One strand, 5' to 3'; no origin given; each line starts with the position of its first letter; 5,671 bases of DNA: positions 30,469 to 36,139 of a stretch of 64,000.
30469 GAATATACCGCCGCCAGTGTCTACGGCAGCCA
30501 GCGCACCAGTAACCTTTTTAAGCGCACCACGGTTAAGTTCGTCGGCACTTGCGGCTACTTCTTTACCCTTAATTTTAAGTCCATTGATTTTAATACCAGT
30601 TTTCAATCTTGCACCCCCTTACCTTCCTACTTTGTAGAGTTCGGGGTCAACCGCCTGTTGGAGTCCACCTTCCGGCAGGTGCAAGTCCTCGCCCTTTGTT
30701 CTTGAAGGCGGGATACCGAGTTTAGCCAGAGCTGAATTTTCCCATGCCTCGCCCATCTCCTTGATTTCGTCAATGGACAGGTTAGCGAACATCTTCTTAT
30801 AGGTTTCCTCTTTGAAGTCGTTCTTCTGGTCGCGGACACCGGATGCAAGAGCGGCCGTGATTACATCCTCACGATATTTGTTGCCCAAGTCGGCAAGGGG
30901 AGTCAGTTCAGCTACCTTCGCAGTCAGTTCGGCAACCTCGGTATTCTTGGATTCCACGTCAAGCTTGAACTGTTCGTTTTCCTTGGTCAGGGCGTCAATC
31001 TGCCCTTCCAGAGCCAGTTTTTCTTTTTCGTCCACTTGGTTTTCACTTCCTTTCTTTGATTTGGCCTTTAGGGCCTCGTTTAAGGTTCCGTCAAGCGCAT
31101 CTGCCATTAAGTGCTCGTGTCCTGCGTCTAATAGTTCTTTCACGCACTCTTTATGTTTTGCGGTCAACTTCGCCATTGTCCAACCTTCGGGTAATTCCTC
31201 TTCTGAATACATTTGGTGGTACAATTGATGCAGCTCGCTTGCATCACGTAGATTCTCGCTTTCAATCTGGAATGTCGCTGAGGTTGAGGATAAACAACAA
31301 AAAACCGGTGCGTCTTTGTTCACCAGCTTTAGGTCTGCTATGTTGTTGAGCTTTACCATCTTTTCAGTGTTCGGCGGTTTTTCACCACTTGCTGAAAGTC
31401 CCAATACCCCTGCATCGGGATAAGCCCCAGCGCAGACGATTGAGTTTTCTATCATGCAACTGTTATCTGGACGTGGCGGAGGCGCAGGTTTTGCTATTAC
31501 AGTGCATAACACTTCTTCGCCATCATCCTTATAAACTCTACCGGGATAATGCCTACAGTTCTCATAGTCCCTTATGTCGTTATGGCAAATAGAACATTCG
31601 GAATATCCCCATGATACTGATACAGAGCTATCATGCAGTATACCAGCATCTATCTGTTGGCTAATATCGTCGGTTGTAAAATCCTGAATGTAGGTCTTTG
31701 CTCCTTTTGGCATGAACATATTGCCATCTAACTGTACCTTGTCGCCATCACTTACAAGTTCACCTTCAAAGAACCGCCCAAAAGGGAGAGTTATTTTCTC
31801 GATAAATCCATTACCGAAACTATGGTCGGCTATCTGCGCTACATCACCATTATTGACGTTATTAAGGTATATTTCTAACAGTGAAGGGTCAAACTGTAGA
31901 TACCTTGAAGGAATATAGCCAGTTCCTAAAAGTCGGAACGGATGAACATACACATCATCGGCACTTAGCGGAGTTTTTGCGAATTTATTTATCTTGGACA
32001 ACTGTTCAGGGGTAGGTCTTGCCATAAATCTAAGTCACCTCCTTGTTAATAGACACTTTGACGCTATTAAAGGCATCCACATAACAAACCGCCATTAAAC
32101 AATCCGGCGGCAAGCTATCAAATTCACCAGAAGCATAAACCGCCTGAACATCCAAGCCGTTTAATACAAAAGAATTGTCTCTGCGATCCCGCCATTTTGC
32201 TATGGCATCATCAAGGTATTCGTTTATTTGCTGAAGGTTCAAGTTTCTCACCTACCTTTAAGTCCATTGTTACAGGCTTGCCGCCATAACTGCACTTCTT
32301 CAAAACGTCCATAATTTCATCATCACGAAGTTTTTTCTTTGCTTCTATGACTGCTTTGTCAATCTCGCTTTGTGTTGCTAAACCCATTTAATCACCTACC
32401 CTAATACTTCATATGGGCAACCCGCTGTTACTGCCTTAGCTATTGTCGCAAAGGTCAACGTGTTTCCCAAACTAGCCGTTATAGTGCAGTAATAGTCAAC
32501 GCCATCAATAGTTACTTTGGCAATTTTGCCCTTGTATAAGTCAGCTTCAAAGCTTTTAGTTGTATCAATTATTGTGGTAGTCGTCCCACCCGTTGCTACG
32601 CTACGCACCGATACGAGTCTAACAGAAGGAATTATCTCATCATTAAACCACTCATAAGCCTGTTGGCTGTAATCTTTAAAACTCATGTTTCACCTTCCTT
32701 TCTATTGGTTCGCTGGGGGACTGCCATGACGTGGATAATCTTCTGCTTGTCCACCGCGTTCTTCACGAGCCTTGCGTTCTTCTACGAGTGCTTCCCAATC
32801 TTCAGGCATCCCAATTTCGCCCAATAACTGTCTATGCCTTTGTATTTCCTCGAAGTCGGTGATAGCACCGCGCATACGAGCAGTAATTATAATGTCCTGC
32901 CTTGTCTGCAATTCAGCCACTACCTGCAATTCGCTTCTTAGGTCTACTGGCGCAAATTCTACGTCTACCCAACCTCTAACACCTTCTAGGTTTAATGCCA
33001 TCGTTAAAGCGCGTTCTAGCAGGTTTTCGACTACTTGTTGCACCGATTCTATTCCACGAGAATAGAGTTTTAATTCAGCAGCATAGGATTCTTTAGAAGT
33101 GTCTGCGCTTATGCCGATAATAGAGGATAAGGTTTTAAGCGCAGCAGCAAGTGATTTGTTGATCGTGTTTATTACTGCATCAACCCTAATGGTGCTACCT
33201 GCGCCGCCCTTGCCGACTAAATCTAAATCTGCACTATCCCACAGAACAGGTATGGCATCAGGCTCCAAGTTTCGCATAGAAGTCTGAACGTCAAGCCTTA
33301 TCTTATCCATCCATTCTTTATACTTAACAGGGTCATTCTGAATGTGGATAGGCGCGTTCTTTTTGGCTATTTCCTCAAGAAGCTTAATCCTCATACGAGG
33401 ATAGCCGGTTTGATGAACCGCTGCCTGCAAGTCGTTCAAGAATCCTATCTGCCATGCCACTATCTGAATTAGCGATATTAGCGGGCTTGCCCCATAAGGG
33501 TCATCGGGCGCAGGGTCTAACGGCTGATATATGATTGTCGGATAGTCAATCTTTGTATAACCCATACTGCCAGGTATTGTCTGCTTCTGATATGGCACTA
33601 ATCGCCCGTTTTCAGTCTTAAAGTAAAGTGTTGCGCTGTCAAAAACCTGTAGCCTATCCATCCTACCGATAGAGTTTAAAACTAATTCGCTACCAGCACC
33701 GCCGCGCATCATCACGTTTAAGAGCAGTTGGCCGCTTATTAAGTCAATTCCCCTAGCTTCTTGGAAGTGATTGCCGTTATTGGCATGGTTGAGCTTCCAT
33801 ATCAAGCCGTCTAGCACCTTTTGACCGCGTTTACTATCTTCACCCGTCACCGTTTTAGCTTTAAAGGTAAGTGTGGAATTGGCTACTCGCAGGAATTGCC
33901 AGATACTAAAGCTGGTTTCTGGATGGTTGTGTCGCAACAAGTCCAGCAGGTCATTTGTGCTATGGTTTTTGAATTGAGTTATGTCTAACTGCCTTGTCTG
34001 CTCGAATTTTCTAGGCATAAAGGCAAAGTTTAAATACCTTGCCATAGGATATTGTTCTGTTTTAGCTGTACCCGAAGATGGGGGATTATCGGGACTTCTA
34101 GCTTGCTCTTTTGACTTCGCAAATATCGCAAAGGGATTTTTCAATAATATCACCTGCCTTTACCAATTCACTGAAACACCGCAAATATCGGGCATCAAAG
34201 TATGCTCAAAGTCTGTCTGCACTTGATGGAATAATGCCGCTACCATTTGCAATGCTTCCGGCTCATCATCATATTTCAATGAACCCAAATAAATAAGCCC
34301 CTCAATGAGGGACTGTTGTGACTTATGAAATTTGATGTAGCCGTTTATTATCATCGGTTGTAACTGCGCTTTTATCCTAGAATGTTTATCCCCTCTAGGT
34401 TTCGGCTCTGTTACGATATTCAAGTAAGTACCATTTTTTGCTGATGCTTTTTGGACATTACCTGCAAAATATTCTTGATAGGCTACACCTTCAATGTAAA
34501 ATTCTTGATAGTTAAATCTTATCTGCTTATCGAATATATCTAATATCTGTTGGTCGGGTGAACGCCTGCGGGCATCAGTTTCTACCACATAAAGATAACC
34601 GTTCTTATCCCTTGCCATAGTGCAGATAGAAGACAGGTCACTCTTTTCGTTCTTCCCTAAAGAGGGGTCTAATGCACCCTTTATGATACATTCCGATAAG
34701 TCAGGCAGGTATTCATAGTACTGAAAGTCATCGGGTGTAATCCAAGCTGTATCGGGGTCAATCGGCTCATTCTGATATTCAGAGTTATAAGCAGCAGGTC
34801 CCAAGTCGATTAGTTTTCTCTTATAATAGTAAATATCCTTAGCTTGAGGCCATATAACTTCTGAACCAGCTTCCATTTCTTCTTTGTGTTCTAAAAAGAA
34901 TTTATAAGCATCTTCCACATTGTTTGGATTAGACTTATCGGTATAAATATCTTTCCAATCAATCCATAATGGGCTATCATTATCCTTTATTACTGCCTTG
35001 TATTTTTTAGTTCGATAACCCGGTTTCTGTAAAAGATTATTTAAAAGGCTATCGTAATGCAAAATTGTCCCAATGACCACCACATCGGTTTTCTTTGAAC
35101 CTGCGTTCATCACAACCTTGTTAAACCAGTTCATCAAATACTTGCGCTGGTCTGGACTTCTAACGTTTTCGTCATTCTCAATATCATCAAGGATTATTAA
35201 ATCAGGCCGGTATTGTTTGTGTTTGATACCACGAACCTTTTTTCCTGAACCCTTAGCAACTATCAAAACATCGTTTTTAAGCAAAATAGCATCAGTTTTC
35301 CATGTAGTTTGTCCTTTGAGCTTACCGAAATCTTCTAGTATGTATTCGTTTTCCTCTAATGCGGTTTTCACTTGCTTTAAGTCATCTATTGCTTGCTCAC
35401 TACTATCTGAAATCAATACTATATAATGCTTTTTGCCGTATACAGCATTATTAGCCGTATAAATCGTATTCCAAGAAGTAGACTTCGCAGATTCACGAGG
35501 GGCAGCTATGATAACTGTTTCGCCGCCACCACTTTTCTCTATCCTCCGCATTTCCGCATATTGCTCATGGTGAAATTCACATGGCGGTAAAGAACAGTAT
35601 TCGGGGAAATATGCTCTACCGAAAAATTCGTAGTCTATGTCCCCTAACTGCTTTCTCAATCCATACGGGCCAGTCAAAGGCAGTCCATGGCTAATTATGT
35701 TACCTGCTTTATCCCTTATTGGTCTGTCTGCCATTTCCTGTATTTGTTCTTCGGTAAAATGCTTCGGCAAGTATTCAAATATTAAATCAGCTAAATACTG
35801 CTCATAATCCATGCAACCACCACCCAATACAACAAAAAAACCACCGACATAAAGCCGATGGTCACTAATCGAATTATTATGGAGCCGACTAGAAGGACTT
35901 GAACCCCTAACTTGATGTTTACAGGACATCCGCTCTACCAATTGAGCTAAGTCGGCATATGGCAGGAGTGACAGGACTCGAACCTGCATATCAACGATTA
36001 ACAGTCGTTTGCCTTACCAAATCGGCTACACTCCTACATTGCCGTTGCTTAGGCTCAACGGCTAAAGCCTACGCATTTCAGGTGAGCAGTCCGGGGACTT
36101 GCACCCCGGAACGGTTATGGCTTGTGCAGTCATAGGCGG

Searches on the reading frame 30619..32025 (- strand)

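Call 21: search_protein_families(library=phrogs, proteins=[window:30619-32025:-], max_evalue=0.001)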
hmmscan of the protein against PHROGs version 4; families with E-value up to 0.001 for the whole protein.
window:30619-32025:- (468 aa): 3 families
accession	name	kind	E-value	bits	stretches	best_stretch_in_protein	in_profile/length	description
phrog_37798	-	unknown function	2.1e-26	94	1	1-428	1-417/490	-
phrog_16951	-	unknown function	7.2e-19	69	1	5-217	16-208/312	-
phrog_37797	-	unknown function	2.4e-05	24.5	1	77-150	82-150/398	-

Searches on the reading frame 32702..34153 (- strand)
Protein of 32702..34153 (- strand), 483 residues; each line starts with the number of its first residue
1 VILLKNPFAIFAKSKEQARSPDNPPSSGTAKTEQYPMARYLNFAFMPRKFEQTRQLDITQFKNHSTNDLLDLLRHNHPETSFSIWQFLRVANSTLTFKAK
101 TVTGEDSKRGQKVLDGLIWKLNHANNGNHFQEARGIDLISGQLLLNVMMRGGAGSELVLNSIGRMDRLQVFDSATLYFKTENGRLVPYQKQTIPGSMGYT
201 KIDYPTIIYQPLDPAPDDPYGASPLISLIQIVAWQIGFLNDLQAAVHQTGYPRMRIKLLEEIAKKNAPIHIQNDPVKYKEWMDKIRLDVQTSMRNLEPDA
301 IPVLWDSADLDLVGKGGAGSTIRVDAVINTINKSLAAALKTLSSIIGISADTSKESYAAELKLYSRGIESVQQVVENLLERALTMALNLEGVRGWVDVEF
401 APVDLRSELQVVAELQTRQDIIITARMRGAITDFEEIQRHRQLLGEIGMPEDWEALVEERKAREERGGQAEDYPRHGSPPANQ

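Call 21: search_protein_families(library=phrogs, proteins=[window:32702-34153:-], max_evalue=0.001)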
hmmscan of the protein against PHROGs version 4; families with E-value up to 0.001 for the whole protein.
window:32702-34153:- (483 aa): 1 family
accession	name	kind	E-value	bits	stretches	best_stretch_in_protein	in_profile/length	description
phrog_3753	-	head and packaging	1.4e-63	216.4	1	57-435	48-414/503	portal protein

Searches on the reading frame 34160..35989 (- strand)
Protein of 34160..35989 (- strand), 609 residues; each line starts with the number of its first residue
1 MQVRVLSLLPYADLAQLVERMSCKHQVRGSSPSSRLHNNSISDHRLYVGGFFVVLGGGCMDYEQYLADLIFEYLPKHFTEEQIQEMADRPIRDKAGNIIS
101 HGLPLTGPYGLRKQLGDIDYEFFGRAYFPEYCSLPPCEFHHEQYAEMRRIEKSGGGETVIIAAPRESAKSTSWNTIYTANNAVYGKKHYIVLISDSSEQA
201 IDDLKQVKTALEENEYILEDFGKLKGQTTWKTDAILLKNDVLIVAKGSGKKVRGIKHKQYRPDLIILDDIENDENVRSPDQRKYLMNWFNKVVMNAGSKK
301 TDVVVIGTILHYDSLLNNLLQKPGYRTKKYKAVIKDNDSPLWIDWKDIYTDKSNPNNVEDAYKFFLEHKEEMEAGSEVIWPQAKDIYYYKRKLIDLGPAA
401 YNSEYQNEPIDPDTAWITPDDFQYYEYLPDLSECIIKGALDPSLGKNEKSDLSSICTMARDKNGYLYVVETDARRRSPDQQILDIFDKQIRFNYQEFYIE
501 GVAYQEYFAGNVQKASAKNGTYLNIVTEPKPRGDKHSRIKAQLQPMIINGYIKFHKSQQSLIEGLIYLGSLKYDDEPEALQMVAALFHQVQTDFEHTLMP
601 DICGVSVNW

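Call 21: search_protein_families(library=phrogs, proteins=[window:34160-35989:-], max_evalue=0.001)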
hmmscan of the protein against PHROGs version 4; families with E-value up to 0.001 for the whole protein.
window:34160-35989:- (609 aa): 6 families
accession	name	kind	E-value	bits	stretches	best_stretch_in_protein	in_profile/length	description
phrog_38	-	head and packaging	4.1e-97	327.6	1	97-589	266-705/760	terminase large subunit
phrog_14112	-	unknown function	1.1e-21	78.4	1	68-291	9-241/247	-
phrog_4758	-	head and packaging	1.5e-10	41.8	1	113-322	13-220/243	terminase large subunit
phrog_28155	-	head and packaging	9.9e-09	36.4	1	158-336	61-248/260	terminase large subunit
phrog_5573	-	head and packaging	3.4e-07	30.9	1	377-561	25-206/250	terminase large subunit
phrog_17672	-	head and packaging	5.4e-06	26.6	1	157-358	66-259/395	terminase large subunit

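Call 53: find_related_loci(query=window:34160-35989:-, collection=genome_contigs, flank=10000)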
Query window:34160-35989:- (609 aa) in genome_contigs; peptide patterns used: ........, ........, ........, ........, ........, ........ (x = any residue, [..] = any of these).
17 stretches matched a pattern; 1 encode a relative of the query (tblastn E <= 1e-3); 1 distinct loci.
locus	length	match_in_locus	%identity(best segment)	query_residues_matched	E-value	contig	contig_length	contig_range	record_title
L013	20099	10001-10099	52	53-76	3e-5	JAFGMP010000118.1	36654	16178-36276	MAG: Candidatus Latescibacterota bacterium isolate Zod_Metabat.481 k87_2085930, whole genome shotgun sequence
